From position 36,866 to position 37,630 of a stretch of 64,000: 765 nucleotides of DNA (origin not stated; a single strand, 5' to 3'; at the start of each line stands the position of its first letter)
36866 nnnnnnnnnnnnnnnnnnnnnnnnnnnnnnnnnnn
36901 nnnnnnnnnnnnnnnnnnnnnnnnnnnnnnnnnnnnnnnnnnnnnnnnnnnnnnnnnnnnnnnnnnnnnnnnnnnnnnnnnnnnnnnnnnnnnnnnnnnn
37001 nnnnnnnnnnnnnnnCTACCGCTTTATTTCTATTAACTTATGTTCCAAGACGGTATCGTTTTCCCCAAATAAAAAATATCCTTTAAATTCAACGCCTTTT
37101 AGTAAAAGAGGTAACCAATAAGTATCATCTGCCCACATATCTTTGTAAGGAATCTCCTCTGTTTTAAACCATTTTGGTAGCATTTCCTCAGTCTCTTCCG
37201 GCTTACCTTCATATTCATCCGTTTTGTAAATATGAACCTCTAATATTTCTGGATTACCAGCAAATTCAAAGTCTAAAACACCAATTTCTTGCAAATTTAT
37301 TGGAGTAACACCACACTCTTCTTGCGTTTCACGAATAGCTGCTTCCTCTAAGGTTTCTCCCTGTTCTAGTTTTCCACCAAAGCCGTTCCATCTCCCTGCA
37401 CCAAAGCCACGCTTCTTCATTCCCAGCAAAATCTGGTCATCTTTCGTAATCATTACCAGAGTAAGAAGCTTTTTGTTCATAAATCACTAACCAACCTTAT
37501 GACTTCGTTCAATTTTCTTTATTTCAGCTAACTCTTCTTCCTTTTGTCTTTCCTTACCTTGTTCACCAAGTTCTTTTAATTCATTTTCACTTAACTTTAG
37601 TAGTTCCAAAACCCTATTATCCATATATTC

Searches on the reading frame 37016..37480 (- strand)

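Call 71: search_protein_families(library=pfam, proteins=[window:37016-37480:-], max_evalue=0.001)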
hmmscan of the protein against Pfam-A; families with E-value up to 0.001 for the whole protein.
window:37016-37480:- (154 aa): 1 family
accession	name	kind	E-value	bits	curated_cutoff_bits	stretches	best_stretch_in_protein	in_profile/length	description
PF00293.34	NUDIX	-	3.2e-17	63.2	21.1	1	9-125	8-133/134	NUDIX domain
